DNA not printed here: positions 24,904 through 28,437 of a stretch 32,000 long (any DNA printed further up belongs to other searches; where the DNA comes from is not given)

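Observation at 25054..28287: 1077-aa effector candidate with a buried hydrophobic helical hairpin and no enzymatic signature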

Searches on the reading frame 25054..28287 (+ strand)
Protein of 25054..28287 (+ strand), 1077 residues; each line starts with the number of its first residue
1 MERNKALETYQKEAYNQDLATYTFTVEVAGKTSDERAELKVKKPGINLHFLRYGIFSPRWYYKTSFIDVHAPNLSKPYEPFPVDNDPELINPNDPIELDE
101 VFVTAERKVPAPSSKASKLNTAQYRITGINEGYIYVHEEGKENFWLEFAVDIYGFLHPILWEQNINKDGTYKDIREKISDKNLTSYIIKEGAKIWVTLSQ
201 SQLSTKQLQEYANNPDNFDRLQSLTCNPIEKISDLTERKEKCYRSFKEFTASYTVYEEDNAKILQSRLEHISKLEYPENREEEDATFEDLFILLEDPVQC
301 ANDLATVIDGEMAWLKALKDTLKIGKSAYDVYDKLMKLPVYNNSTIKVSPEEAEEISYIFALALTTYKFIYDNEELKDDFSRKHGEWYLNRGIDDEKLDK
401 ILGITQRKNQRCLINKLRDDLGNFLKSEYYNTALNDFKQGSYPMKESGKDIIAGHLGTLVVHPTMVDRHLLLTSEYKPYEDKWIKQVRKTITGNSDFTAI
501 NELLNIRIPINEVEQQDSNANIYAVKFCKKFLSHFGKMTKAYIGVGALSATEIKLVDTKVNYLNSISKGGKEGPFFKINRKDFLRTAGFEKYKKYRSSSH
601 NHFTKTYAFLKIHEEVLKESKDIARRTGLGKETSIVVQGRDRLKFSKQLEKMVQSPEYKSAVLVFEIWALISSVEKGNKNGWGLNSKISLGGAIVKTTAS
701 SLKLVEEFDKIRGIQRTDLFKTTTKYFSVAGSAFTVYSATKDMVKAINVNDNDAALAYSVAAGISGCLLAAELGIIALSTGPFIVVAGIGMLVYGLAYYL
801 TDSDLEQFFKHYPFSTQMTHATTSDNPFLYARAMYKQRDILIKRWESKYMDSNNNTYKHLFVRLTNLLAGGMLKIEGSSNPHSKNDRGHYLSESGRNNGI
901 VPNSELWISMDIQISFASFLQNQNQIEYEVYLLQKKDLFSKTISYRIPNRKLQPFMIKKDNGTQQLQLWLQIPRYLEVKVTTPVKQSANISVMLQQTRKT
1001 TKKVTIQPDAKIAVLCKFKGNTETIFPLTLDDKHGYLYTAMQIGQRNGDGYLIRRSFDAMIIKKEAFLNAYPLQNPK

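Call 4: search_protein_families(library=pfam, proteins=[window:25054-28287:+], max_evalue=0.1)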
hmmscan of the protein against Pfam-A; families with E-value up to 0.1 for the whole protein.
window:25054-28287:+ (1077 aa): 1 family
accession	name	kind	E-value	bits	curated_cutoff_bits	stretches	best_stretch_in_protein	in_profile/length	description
PF20249.3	VasX_N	-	1.4e-10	41.9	27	1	113-217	34-141/156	VasX toxin N-terminal region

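Call 6: search_protein_families(library=ncbifam, proteins=[window:25054-28287:+], max_evalue=0.1)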
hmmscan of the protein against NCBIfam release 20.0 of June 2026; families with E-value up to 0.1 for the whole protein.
window:25054-28287:+ (1077 aa): 1 family
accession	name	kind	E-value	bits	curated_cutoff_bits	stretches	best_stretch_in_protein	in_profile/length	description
NF041559.1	BTH_I2691_fam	subfamily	2.6e-16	59.3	150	2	648-817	647-837/858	T6SS effector BTH_I2691 family protein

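Call 7: search_solved_structures(query=window:25054-28287:+, max_evalue=1, show_alignments=2)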
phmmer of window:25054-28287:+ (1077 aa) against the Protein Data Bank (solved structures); distinct sequences matched with E-value up to 1: 0.

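Call 8: find_homologous_proteins(query=window:25054-28287:+)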
Query window:25054-28287:+ (1077 aa): 13 proteins with E <= 0.001 among 8000 candidates.
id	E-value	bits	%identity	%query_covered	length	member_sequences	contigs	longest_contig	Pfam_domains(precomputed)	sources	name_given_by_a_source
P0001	0.0e+0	2452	100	100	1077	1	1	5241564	PF20249.4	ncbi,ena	-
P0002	0.0e+0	1958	76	100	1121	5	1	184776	PF20249.4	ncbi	-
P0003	0.0e+0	1930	78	100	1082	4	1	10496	PF20249.4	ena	-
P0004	0.0e+0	1911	76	100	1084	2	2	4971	PF20249.4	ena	-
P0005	0.0e+0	1892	76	100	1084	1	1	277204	PF20249.4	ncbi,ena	-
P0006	0.0e+0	1253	79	63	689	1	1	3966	PF20249.4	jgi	jgi:hypothetical protein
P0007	0.0e+0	1063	74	59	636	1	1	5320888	-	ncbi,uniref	ncbi:hypothetical protein ACSTS3_14140 [Aquimarina muelleri]|uniref:hypothetical protein n=1 Tax=Aqu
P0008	0.0e+0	1055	75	57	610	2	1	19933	PF20249.4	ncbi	ncbi:MAG: hypothetical protein CR968_02505, partial [Flavobacteriia bacterium]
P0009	1.0e-198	681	37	100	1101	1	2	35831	PF20249.4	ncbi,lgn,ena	-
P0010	2.8e-175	603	34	100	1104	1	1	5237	PF20249.4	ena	-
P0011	4.0e-171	590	34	100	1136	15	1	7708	PF20249.4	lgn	-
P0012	3.1e-49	186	25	80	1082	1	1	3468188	PF20249.4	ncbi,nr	ncbi:hypothetical protein DZC78_02685 [Olleya aquimaris]|nr:hypothetical protein DZC78_02685 [Olleya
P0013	5.5e-43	165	26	77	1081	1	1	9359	PF20249.4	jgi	jgi:hypothetical protein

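Call 17: search_solved_structures(query=A1, max_evalue=10, show_alignments=3)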
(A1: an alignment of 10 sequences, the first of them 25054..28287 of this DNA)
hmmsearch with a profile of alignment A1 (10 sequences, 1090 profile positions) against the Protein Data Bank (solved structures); distinct sequences matched with E-value up to 10: 2.
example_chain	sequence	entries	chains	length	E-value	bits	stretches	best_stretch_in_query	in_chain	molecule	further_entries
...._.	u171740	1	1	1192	1.6e-05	26.2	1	129-224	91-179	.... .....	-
1xtp_A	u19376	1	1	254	0.54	11.2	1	808-873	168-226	LMAJ004091AAA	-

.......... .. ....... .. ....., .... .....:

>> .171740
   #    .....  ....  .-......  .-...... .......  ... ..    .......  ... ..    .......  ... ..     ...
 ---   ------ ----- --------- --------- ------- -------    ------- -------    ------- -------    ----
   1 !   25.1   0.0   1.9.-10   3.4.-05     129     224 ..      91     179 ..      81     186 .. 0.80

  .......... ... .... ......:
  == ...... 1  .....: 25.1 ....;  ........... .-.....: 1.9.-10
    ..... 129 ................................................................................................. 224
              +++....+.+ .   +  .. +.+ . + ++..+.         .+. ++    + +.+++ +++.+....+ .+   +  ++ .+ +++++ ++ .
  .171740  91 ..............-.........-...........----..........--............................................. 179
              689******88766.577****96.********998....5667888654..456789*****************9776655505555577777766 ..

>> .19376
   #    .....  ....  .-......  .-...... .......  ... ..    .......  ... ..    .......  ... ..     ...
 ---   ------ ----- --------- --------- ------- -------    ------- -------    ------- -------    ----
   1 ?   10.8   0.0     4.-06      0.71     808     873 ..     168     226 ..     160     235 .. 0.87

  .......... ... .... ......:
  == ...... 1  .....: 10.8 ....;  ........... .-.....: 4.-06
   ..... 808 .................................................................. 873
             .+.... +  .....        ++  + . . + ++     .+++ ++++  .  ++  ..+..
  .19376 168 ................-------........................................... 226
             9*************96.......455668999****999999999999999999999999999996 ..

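Call 19: find_homologous_proteins(query=A1, max_evalue=0.001)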
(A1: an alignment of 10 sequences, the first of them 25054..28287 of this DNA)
Query A1 (10 sequences) (1077 aa, profile of the alignment): 13 proteins with E <= 0.001 among 8000 candidates.
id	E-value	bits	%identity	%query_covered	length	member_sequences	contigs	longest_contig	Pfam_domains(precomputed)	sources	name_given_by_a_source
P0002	0.0e+0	1883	76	100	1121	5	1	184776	PF20249.4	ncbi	-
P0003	0.0e+0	1880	78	100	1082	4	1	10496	PF20249.4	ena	-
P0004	0.0e+0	1872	76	100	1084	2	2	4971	PF20249.4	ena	-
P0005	0.0e+0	1861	76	100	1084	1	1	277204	PF20249.4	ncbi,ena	-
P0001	0.0e+0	1809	100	100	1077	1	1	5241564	PF20249.4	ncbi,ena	-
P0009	0.0e+0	1565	37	100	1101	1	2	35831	PF20249.4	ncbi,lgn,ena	-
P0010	0.0e+0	1527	34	100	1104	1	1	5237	PF20249.4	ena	-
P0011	0.0e+0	1464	34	100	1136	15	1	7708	PF20249.4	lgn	-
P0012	0.0e+0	1254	25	80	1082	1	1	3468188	PF20249.4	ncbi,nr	ncbi:hypothetical protein DZC78_02685 [Olleya aquimaris]|nr:hypothetical protein DZC78_02685 [Olleya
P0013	0.0e+0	1250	26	77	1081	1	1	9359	PF20249.4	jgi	jgi:hypothetical protein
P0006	0.0e+0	1135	79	63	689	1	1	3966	PF20249.4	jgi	jgi:hypothetical protein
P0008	3.1e-281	954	75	57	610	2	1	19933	PF20249.4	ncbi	ncbi:MAG: hypothetical protein CR968_02505, partial [Flavobacteriia bacterium]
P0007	3.3e-265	901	74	59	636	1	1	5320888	-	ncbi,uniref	ncbi:hypothetical protein ACSTS3_14140 [Aquimarina muelleri]|uniref:hypothetical protein n=1 Tax=Aqu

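Call 29: search_protein_representatives(alignment_id=A1)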
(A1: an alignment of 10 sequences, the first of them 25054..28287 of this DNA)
Query: 10 sequences, 1090 profile positions. Proteins with E-value up to 0.001 (for the whole library): 317; up to 1e-10: 198; up to 1e-30: 124. The best 150 are listed.
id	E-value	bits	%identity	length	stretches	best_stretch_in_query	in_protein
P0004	0.0e+00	1871.8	-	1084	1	1-1090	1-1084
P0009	0.0e+00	1564.5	-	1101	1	1-1090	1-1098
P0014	0.0e+00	1108.4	-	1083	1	15-1071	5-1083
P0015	0.0e+00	1048.3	-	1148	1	1-1087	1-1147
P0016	1.1e-288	977.1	-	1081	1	1-1087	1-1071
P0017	1.4e-278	943.7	-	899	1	146-1000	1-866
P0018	7.4e-243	825.3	-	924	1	221-1088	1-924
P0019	7.7e-162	557.1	-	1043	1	2-948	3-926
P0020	9.7e-158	543.5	-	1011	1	6-1062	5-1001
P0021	8.7e-152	523.8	-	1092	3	114-568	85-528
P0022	6.3e-151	520.9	-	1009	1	21-1067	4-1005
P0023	5.2e-144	498.0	-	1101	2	6-580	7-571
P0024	2.1e-141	489.4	-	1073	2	1-380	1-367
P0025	2.1e-138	479.5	-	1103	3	3-387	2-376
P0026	5.2e-135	468.2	-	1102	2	1-380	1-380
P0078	2.4e-67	244.2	-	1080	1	22-994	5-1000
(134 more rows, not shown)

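Call 31: find_encoding_contigs(protein=P0001, flank=10000, max_places=2)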
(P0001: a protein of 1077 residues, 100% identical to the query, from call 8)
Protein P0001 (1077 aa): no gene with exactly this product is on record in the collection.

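Call 32: find_encoding_contigs(protein=P0002, flank=10000, max_places=2)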
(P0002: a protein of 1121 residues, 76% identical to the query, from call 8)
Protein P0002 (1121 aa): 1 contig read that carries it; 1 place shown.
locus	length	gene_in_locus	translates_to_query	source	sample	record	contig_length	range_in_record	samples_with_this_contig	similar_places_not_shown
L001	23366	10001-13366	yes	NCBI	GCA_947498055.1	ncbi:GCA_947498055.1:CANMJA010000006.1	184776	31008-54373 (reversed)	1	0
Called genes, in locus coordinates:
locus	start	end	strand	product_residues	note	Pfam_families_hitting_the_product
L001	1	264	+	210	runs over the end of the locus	PF00072:Response_reg, PF00196:GerE (weak)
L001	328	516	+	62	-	-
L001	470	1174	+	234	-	-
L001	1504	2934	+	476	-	PF08238:Sel1, PF18962:Por_Secre_tail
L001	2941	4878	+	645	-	-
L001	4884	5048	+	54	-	-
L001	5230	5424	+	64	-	-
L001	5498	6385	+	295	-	PF14903:WG_beta_rep (faint)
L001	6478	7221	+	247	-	PF15648:Tox-REase-5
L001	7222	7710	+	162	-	PF15579:Imm52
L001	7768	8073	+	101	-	-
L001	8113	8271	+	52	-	-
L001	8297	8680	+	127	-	-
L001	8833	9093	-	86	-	-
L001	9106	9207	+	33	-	-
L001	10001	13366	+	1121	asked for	PF20249:VasX_N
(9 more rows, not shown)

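Call 33: find_encoding_contigs(protein=P0005, flank=10000, max_places=2)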
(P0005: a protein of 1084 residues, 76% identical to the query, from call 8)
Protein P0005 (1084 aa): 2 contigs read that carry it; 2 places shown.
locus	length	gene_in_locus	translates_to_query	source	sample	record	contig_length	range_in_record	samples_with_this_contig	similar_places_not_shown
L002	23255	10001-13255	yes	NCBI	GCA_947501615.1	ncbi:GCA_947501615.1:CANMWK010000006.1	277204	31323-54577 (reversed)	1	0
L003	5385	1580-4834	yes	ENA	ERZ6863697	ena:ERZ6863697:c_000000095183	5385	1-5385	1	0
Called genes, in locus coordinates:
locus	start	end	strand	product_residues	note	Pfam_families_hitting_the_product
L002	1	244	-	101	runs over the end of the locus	PF13572:DUF4134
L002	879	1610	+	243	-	PF13091:PLDc_2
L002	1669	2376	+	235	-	-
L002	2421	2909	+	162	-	PF14300:DMP19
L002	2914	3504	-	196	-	-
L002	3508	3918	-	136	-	PF11888:DUF3408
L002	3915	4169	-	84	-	-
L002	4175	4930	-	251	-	PF01656:CbiA, PF09140:MipZ (weak), PF10609:ParA, PF13614:AAA_31 (weak)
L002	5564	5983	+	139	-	PF19514:MobC_2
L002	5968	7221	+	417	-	PF03432:Relaxase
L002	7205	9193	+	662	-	PF14293:YWFCY, PF02534:T4SS-DNA_transf, PF10412:TrwB_AAD_bind, PF12696:TraG-D_C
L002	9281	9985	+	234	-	PF05488:PAAR_motif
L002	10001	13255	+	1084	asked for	PF20249:VasX_N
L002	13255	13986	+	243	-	-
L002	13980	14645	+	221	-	-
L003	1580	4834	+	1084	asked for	PF20249:VasX_N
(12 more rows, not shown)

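Call 41: predict_structure(alignment_id=A1)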
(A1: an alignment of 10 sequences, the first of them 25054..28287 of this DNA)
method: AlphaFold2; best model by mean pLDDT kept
length: 1077 residues; sequences in the alignment: 10
mean_pLDDT: 44.7   pTM: 0.28
mean pLDDT of the five models: 44.7, 42.6, 42.4, 40.8, 38.1
residues with pLDDT >= 90: 0; 70-90: 79; 50-70: 295; < 50: 703
segments of 3 or more residues with pLDDT < 50: 1-19, 25-33, 35-39, 42-131, 162-164, 167-171, 181-187, 227-309, 337-373, 375-382, 384-405, 462-476, 510-675, 677-679, 687-693, 695-733, 746-757, 773-842, 850-855, 869-871, 879-907, 917-920, 959-963, 981-1000, 1021-1024, 1045-1058
pLDDT, mean of each block of 10 residues (from residue 1): 40 45 45 45 43 28 27 28 34 33 37 32 37 65 60 56 49 51 43 61 65 60 49 32 26 28 35 35 33 28 40 61 54 50 28 34 40 47 41 44 49 62 74 70 61 68 41 46 70 70 63 40 33 31 27 30 24 24 26 26 22 30 26 22 28 40 46 49 47 46 45 35 41 50 46 46 52 44 42 34 33 28 34 45 50 48 51 54 29 26 41 58 70 66 66 52 60 58 41 39 61 74 50 69 44 39 78 58
secondary structure, 60 per line:
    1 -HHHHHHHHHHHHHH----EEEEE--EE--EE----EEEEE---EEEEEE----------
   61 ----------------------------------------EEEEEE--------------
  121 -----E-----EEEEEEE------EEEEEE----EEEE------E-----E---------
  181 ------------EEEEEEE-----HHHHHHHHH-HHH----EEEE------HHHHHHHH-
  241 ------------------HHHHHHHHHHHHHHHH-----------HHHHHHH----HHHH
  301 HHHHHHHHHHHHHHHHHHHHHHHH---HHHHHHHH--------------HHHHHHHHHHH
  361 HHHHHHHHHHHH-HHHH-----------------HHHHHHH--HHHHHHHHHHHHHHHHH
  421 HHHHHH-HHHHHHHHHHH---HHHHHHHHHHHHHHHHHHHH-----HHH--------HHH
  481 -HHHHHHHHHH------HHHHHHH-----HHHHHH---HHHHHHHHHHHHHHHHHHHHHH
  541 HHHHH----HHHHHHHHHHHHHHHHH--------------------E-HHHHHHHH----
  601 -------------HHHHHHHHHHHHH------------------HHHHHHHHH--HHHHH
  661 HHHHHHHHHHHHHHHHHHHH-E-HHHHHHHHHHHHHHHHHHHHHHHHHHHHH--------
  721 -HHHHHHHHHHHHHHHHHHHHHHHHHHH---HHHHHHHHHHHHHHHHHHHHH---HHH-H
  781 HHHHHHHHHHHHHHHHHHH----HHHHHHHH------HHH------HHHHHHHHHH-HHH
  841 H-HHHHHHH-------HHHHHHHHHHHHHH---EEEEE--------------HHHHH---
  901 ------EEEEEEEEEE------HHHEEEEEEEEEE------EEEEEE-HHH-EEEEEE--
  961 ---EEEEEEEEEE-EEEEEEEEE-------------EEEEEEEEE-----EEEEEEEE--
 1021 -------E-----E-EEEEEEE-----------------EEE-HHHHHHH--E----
elements in order (helices of 4 or more, strands of 3 or more residues): H2-15 E20-24 E37-41 E45-50 E101-106 E132-138 E145-150 E155-158 E193-199 H205-213 E222-225 H232-239 H259-274 H286-292 H297-324 H328-335 H350-372 H374-377 H395-401 H404-426 H428-438 H442-461 H482-491 H498-504 H510-515 H519-545 H550-566 H589-596 H614-626 H645-653 H656-680 H684-712 H722-748 H752-772 H780-799 H804-811 H827-836 H838-841 H843-849 H857-870 E874-878 H893-897 E907-916 E926-935 E942-947 E953-958 E964-973 E975-983 E997-1005 E1011-1018 E1036-1042 E1060-1062 H1064-1070
